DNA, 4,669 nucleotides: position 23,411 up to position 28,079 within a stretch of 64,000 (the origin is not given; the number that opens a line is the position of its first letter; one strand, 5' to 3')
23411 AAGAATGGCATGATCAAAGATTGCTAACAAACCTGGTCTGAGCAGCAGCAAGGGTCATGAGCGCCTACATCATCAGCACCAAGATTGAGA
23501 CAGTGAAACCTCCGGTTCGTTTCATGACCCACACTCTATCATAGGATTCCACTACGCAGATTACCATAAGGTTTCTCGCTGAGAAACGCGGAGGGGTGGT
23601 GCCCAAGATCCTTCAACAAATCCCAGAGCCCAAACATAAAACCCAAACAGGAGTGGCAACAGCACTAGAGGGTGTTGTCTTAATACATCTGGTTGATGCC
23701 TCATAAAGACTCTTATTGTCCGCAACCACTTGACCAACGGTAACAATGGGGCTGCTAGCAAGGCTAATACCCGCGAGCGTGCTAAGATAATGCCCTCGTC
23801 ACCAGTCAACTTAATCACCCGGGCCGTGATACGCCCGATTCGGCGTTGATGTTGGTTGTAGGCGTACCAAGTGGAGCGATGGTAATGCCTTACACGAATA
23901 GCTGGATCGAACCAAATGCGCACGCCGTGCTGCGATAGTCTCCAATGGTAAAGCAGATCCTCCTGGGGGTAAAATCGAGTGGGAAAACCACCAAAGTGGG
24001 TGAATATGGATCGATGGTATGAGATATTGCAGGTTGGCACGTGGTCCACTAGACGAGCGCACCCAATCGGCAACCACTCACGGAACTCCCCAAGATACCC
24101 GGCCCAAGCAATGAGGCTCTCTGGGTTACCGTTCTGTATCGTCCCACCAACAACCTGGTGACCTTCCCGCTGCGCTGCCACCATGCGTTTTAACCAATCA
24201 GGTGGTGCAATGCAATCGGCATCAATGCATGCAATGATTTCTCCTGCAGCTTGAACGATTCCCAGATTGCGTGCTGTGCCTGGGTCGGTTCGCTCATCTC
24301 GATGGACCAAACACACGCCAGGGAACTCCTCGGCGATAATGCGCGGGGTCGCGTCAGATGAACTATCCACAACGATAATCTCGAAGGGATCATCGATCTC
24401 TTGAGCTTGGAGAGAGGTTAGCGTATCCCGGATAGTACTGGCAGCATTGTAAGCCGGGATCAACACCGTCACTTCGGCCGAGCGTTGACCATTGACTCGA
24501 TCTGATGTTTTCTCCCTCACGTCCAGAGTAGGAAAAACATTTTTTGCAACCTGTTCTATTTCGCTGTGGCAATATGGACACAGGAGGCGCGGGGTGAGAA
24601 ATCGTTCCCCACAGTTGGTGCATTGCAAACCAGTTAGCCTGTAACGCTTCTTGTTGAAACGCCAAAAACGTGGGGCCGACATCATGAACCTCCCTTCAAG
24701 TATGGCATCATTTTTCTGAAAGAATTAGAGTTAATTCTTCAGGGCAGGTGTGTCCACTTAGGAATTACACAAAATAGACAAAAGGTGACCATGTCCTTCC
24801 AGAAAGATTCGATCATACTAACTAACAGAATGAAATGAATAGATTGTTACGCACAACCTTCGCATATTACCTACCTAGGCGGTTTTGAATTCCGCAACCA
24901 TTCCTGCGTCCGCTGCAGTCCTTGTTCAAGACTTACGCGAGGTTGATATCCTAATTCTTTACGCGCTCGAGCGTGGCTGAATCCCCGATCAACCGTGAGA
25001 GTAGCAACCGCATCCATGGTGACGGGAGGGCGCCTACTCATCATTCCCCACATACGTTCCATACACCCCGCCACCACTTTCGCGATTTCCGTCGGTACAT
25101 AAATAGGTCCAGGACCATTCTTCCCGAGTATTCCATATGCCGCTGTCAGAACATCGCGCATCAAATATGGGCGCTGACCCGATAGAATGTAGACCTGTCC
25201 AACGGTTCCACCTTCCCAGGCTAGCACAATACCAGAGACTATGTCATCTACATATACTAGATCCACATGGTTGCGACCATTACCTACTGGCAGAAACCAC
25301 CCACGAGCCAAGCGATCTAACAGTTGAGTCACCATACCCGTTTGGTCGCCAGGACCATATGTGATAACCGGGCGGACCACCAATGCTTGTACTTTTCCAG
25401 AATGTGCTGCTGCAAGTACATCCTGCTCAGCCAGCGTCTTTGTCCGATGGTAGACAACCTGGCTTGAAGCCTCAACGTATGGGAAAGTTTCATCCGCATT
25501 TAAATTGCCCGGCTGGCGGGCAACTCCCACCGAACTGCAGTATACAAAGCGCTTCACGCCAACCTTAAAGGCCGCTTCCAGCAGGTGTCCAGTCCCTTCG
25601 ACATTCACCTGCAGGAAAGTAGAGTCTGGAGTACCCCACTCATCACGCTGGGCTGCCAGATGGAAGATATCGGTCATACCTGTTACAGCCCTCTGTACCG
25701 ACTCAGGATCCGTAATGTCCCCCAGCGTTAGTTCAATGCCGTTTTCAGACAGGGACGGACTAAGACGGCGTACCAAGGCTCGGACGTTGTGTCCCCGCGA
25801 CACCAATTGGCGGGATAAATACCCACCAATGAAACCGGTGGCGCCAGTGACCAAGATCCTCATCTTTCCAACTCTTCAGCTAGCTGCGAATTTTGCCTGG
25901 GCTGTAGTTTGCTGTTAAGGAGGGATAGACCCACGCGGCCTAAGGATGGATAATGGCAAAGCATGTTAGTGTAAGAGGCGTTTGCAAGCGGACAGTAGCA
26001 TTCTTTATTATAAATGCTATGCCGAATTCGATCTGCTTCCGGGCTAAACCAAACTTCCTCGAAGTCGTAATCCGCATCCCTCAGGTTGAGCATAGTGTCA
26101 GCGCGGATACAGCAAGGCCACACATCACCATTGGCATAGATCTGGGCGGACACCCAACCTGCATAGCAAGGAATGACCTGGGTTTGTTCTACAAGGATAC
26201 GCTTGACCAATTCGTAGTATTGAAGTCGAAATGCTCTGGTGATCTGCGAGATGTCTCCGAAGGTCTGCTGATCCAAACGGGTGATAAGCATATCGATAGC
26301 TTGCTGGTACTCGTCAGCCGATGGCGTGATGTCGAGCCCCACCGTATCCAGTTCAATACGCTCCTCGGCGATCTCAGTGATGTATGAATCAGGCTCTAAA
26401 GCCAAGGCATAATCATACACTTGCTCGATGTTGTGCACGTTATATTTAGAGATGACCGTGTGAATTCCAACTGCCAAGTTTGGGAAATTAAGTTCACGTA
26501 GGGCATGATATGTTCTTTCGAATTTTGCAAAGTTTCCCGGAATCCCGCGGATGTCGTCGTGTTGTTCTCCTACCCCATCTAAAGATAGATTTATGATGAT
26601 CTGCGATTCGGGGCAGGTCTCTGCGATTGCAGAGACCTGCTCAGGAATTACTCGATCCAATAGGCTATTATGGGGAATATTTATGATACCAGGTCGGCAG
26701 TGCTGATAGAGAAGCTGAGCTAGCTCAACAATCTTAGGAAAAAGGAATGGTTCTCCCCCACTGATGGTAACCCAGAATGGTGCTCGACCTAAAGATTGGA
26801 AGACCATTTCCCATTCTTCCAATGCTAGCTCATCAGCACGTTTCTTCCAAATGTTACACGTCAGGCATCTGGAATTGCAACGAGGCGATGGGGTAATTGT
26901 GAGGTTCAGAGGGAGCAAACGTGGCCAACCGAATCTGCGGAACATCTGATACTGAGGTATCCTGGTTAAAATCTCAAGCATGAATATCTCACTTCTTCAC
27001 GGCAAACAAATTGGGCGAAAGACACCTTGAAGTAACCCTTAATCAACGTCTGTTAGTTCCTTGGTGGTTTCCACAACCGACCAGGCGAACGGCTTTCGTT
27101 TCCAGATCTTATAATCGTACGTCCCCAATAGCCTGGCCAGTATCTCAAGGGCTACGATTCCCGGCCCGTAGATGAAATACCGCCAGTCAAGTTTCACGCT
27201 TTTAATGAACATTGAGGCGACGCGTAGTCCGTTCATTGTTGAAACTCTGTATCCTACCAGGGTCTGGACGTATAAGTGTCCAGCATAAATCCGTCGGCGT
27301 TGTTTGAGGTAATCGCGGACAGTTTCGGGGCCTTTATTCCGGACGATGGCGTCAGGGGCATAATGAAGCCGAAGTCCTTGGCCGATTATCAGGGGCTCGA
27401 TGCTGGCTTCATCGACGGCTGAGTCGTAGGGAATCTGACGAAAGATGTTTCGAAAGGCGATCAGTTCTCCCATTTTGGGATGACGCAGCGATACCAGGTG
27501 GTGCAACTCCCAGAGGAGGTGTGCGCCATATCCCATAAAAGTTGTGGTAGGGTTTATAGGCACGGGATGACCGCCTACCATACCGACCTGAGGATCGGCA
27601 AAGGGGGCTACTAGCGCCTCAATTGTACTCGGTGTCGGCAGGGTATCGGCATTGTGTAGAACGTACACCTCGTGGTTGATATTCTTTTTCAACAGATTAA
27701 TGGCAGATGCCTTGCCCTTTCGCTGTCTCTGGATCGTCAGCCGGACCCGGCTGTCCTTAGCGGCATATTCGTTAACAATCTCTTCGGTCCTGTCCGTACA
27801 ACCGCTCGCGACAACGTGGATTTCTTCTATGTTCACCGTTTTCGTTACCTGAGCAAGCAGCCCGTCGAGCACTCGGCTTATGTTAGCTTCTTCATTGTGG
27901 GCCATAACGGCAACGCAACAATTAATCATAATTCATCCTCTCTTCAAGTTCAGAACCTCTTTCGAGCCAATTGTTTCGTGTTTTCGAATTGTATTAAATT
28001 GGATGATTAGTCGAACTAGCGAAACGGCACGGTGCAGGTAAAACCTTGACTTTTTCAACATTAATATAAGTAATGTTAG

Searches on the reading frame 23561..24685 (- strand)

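Call 17: search_protein_families(library=pfam, proteins=[window:23561-24685:-], max_evalue=0.001)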
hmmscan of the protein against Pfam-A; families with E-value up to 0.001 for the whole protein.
window:23561-24685:- (374 aa): 5 families
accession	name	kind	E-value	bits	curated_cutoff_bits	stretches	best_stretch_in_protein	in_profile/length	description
PF00535.33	Glycos_transf_2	-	3e-31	109.1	23.3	1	73-198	1-130/168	Glycosyl transferase family 2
PF13641.12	Glyco_tranf_2_3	-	3.3e-20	73.5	27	1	72-282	3-226/230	Glycosyltransferase like family 2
PF10111.15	Glyco_tranf_2_2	-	5.9e-09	36.2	27.3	1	73-170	1-104/276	Glycosyltransferase like family 2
PF12172.15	zf-ChsH2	-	9.9e-09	35.3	23.2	1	13-42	5-34/37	ChsH2, rubredoxin-like zinc ribbon domain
PF13632.12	Glyco_trans_2_3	-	0.00053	20.3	27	0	150-351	1-194/198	Glycosyl transferase family group 2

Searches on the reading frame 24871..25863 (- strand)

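Call 17: search_protein_families(library=pfam, proteins=[window:24871-25863:-], max_evalue=0.001)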
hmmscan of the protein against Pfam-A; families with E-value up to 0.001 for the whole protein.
window:24871-25863:- (330 aa): 8 families
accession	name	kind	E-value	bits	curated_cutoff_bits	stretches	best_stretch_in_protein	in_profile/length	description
PF01370.27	Epimerase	-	1.2e-41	143.1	20.9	1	3-225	1-237/240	NAD dependent epimerase/dehydratase family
PF01073.25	3Beta_HSD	-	7.3e-35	120.8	22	1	4-216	1-229/280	3-beta hydroxysteroid dehydrogenase/isomerase family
PF16363.11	GDP_Man_Dehyd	-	2.7e-28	99.8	27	1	4-319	1-332/332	GDP-mannose 4,6 dehydratase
PF13460.12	NAD_binding_10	-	2.7e-19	70.2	27.2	1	7-134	1-125/184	NAD(P)H-binding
PF05368.20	NmrA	-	4.2e-18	66.4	27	1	2-112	4-108/298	NmrA-like family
PF07993.18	NAD_binding_4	-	7.8e-17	61.7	20.1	1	53-190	79-227/258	Male sterility protein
PF04321.23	RmlD_sub_bind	-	6.9e-12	45.5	27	1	1-186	1-168/287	RmlD substrate binding domain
PF02719.21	Polysacc_synt_2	-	2.2e-08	34.1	20.2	1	3-111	1-128/293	Polysaccharide biosynthesis protein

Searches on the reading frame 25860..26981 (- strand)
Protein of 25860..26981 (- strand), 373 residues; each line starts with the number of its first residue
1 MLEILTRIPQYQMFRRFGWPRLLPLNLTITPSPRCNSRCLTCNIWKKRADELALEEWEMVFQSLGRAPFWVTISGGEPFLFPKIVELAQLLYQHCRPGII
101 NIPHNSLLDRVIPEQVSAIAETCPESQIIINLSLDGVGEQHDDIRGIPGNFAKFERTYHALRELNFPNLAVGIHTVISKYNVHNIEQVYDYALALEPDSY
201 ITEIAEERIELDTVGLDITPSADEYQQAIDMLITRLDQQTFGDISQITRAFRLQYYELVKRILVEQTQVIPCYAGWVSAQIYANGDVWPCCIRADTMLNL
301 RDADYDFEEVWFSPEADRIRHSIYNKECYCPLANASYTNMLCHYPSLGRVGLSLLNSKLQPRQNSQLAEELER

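Call 17: search_protein_families(library=pfam, proteins=[window:25860-26981:-], max_evalue=0.001)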
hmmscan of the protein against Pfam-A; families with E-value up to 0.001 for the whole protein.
window:25860-26981:- (373 aa): 2 families
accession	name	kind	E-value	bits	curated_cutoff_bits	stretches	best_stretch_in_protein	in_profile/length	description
PF04055.27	Radical_SAM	-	3.9e-14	53.6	29.5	1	29-191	1-165/166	Radical SAM superfamily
PF13186.11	SPASM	-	9.8e-07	29.4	21.5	1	272-329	1-64/67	Iron-sulfur cluster-binding domain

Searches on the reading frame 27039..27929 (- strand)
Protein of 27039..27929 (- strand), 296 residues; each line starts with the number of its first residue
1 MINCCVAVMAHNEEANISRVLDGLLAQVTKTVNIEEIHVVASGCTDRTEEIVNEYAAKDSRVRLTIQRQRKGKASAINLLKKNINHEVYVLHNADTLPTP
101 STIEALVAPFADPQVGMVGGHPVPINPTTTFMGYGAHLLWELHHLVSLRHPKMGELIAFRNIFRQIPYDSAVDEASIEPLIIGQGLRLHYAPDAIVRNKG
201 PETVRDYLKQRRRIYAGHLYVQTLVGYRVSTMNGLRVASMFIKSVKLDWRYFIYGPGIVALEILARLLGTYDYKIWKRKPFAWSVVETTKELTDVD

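Call 17: search_protein_families(library=pfam, proteins=[window:27039-27929:-], max_evalue=0.001)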
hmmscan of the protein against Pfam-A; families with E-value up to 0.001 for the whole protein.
window:27039-27929:- (296 aa): 3 families
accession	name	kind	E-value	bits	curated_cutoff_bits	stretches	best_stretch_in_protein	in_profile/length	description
PF00535.33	Glycos_transf_2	-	8.4e-22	78.3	23.3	1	5-138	1-131/168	Glycosyl transferase family 2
PF13641.12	Glyco_tranf_2_3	-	1.7e-19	71.2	27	1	4-123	3-124/230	Glycosyltransferase like family 2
PF13632.12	Glyco_trans_2_3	-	5.3e-09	36.6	27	1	90-231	3-163/198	Glycosyl transferase family group 2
